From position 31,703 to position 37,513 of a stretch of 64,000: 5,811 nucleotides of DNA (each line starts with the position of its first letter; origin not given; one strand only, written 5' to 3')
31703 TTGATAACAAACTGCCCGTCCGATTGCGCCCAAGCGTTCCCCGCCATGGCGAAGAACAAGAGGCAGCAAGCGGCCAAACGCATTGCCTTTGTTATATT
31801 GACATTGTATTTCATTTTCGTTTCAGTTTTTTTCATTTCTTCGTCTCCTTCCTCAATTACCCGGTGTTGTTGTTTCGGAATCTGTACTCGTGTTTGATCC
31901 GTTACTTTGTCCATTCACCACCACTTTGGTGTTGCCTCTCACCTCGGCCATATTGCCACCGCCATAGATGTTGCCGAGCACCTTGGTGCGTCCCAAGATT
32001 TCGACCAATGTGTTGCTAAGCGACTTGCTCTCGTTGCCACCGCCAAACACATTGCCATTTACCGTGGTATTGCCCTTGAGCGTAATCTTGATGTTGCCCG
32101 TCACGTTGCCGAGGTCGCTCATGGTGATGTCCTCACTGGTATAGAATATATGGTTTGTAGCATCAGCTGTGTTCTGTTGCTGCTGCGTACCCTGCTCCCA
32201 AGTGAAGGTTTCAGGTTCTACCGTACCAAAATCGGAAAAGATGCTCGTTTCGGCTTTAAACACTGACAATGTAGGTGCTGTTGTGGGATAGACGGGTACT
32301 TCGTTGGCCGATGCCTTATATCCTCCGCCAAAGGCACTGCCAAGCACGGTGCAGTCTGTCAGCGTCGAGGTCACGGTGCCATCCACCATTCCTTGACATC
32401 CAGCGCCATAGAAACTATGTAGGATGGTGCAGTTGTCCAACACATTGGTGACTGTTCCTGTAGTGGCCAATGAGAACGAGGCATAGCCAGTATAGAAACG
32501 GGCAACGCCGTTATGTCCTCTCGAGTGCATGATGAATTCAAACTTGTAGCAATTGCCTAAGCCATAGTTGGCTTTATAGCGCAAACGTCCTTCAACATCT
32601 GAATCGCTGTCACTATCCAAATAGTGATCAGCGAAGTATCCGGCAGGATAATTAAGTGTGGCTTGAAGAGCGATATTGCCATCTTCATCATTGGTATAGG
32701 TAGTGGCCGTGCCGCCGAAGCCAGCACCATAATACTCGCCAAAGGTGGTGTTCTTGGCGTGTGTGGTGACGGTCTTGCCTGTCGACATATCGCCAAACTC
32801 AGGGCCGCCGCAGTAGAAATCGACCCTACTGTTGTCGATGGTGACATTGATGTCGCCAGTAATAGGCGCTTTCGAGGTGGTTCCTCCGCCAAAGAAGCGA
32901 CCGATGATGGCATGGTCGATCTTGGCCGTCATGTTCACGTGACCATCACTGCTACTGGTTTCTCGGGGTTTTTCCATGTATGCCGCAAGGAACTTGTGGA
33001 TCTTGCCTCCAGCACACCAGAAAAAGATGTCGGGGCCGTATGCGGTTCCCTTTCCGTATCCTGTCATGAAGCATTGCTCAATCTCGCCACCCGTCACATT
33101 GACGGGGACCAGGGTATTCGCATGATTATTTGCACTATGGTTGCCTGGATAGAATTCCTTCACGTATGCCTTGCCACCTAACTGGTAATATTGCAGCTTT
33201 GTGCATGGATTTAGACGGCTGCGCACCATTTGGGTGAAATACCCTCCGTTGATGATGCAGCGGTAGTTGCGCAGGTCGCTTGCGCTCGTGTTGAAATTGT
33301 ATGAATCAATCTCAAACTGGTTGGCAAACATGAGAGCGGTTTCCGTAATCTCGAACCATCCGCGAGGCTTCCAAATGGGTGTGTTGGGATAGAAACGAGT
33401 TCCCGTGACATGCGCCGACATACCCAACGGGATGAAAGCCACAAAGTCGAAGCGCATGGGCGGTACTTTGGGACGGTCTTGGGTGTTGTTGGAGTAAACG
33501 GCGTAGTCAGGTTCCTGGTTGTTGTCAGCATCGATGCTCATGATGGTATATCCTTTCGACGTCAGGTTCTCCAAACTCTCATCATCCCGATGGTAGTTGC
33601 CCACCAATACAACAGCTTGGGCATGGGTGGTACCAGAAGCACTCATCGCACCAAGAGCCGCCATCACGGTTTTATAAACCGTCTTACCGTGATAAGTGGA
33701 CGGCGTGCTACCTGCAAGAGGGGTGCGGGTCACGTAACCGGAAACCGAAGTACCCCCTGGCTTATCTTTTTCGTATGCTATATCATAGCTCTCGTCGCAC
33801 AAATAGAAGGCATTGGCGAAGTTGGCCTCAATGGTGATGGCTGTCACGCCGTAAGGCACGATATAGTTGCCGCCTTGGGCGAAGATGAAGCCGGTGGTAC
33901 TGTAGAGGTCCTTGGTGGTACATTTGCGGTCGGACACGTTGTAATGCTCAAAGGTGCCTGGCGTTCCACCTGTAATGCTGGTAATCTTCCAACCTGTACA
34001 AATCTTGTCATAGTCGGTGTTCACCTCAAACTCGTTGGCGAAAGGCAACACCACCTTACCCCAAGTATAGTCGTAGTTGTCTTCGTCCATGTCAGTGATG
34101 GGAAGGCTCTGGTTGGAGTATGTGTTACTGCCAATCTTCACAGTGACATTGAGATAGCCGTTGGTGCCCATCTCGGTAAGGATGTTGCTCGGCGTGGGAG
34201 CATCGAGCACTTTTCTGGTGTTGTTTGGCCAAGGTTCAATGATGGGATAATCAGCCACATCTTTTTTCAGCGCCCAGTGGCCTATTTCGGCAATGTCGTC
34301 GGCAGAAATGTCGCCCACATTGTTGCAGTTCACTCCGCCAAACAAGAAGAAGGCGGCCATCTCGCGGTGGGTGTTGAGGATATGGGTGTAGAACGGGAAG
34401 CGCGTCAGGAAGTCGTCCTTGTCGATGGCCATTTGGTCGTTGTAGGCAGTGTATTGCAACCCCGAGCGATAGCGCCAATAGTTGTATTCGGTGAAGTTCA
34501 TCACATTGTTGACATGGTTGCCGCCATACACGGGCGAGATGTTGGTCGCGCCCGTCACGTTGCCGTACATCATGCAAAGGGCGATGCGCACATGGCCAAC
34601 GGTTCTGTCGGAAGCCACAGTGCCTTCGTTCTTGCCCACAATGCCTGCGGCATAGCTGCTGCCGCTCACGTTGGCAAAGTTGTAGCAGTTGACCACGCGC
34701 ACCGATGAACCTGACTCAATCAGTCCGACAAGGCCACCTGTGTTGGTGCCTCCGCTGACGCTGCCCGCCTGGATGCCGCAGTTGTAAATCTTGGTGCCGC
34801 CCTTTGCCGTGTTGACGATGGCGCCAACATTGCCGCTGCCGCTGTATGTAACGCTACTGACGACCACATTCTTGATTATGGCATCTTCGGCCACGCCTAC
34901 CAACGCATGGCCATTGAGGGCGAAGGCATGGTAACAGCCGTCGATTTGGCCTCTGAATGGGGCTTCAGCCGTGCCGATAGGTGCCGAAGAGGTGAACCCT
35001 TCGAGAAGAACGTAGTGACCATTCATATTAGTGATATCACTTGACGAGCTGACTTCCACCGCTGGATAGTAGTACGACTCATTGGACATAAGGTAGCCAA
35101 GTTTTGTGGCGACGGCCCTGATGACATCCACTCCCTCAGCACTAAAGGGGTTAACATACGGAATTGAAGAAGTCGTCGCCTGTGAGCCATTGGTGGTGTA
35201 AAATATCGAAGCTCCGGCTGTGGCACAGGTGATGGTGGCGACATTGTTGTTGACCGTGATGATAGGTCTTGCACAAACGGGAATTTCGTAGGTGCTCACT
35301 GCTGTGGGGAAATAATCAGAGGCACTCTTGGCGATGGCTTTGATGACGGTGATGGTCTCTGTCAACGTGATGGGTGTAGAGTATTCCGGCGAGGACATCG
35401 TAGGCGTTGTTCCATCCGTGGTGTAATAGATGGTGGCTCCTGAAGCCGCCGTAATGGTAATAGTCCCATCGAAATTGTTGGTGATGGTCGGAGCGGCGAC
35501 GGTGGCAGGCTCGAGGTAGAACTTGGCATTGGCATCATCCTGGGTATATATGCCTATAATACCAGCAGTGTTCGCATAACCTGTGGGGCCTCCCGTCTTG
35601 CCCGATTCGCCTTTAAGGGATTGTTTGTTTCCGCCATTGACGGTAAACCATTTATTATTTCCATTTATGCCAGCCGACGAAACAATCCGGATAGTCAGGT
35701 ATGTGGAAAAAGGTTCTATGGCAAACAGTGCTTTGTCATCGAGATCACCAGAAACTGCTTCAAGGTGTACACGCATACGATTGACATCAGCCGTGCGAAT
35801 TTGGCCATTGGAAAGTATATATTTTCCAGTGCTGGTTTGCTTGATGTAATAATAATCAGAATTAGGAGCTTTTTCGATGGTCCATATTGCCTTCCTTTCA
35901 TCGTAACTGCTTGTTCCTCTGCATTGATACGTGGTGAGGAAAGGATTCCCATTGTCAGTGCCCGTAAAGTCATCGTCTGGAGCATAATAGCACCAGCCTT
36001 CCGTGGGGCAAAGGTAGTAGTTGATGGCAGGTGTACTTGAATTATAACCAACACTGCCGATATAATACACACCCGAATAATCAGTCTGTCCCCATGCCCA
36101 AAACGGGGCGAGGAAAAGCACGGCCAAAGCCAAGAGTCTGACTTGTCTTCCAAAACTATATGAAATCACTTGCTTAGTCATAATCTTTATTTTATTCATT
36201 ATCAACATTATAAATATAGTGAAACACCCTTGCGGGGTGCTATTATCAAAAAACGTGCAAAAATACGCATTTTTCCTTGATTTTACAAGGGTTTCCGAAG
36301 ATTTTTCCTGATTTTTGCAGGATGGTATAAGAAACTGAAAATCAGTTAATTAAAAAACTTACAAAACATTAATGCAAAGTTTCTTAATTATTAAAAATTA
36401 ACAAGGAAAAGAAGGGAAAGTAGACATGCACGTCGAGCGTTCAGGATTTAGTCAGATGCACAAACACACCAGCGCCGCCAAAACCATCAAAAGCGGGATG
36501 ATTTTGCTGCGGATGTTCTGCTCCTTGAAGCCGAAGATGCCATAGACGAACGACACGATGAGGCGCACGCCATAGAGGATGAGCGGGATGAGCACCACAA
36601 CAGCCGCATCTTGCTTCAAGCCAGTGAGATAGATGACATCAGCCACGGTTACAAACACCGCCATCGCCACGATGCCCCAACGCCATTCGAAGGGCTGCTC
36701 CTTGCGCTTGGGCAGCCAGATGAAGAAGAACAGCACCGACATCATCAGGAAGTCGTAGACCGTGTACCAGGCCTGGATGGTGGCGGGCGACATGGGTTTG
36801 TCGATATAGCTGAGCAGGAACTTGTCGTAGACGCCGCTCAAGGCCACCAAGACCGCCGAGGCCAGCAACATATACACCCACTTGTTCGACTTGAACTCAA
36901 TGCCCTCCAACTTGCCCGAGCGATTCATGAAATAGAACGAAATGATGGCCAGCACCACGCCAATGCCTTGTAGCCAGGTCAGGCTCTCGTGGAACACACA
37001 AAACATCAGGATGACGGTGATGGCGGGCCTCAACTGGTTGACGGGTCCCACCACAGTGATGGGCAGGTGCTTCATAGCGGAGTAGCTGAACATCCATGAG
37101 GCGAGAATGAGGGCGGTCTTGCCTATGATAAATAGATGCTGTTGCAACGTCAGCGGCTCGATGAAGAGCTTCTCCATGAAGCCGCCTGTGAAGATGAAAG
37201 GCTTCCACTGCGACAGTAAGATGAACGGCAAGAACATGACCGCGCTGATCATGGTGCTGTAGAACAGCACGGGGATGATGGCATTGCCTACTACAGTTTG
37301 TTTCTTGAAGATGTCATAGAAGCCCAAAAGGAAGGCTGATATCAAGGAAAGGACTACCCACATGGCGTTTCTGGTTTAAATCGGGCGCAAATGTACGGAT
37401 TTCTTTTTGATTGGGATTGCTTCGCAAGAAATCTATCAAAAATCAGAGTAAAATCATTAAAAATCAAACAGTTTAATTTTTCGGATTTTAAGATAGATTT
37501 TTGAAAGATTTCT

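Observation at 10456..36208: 25.7-kb operon encoding about 8,500 aa of one idiosyncratic (V/I)(Y/F)GGG repeat across three giant proteins plus a tail-anchored mini-protein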

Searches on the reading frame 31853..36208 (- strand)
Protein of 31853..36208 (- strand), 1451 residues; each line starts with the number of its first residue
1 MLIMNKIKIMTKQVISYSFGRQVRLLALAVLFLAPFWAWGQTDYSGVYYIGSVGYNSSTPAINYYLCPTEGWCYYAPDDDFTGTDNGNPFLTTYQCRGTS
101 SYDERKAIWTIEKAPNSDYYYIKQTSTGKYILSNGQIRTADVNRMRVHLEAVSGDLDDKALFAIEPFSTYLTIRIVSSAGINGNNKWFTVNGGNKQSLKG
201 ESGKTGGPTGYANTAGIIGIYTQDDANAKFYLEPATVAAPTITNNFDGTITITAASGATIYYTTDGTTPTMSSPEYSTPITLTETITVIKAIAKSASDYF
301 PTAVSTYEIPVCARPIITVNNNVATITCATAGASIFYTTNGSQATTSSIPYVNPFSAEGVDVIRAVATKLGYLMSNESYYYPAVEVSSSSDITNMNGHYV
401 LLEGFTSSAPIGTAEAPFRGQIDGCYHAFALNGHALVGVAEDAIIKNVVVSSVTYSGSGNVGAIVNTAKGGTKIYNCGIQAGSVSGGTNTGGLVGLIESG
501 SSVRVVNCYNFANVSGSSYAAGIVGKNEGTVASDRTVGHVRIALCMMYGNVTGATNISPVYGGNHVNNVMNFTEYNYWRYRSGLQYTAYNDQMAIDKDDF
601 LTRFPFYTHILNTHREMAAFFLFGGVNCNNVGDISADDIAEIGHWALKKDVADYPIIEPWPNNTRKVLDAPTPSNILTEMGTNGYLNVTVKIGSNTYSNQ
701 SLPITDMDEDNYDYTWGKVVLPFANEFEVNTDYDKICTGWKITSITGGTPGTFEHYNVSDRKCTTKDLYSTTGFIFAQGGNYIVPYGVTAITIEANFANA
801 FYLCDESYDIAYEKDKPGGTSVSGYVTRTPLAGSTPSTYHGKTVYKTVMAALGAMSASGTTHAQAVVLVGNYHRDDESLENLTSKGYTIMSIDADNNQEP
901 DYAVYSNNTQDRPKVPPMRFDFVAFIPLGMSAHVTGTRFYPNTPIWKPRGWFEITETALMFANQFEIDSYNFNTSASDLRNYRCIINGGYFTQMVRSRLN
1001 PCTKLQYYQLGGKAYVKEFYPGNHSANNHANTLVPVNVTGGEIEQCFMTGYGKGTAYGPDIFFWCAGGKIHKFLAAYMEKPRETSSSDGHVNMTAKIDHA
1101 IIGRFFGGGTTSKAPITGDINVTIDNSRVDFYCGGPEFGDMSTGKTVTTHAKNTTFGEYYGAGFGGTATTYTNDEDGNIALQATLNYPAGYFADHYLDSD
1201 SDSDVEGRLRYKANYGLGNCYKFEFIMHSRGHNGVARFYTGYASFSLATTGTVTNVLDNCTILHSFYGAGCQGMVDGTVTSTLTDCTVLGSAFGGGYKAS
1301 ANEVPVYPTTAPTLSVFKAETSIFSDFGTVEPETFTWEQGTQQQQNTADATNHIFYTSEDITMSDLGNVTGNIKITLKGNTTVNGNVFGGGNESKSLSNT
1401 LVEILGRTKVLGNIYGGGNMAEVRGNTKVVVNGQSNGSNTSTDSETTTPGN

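Call 3: search_protein_families(library=pfam, proteins=[window:31853-36208:-], max_evalue=0.01)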
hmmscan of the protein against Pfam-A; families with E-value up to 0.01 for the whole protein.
window:31853-36208:- (1451 aa): 2 families
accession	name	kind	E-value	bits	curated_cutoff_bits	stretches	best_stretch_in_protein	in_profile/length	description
PF13290.12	CHB_HEX_C_1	-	1.3e-21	76.8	22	2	246-297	8-59/67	Chitobiase/beta-hexosaminidase C-terminal domain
PF13287.12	Fn3_assoc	-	2.3e-19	69.7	23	2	250-296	1-47/59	Fn3 associated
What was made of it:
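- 35069..35491 (-): Gene 1 CHB_HEX_C_1 / Fn3_assoc domains x2. call 3 (76.8 bits, 2 stretches)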

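Call 9: search_protein_families(library=ncbifam, proteins=[window:31853-36208:-], max_evalue=0.01)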
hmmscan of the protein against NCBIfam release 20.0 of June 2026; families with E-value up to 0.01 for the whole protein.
window:31853-36208:- (1451 aa): 0 families

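Call 14: search_solved_structures(query=window:31853-36208:-, max_evalue=1)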
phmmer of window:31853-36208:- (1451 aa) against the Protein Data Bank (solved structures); distinct sequences matched with E-value up to 1: 3.
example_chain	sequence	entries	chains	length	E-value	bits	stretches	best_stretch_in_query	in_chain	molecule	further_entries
8ayr_A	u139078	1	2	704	0.0009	19.9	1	231-330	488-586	Coagulation factor 5/8 type domain protein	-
6q63_A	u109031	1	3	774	0.017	15.7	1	237-286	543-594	Beta-hexosaminidase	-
5yyl_A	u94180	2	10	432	0.14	12.6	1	73-187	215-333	Major royal jelly protein 1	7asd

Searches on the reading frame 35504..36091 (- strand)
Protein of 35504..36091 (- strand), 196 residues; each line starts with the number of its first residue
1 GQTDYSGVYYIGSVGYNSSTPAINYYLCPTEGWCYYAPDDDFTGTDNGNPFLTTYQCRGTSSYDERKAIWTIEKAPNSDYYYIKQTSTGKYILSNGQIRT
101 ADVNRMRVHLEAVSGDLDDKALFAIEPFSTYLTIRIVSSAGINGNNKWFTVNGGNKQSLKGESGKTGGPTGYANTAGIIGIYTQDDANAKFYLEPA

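Call 43: search_protein_families(library=pfam, proteins=[window:35504-36091:-], max_evalue=1)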
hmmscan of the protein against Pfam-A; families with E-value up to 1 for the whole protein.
window:35504-36091:- (196 aa): 2 families
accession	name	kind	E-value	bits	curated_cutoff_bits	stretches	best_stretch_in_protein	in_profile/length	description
PF14200.12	RicinB_lectin_2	-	0.013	16.6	25.6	1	69-139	4-67/89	Ricin-type beta-trefoil lectin domain-like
PF16850.11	Inhibitor_I66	-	0.15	12.4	27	1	66-105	81-125/146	Peptidase inhibitor I66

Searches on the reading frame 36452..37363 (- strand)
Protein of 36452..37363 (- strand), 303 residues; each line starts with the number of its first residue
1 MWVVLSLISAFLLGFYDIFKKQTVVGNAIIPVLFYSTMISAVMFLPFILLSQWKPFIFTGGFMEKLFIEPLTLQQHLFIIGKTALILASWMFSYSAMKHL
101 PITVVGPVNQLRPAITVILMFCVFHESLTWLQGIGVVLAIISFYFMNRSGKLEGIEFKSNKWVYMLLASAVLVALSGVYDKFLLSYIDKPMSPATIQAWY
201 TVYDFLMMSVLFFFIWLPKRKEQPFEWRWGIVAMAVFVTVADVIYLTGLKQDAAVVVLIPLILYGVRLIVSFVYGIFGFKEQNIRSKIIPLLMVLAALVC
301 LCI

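Call 52: search_protein_families(library=pfam, proteins=[window:36452-37363:-], max_evalue=0.001)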
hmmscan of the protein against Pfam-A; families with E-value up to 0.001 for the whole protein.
window:36452-37363:- (303 aa): 1 family
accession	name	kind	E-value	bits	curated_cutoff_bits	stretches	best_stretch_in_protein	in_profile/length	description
PF00892.27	EamA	-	2.8e-16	60.5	28.2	1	2-147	3-134/135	EamA-like transporter family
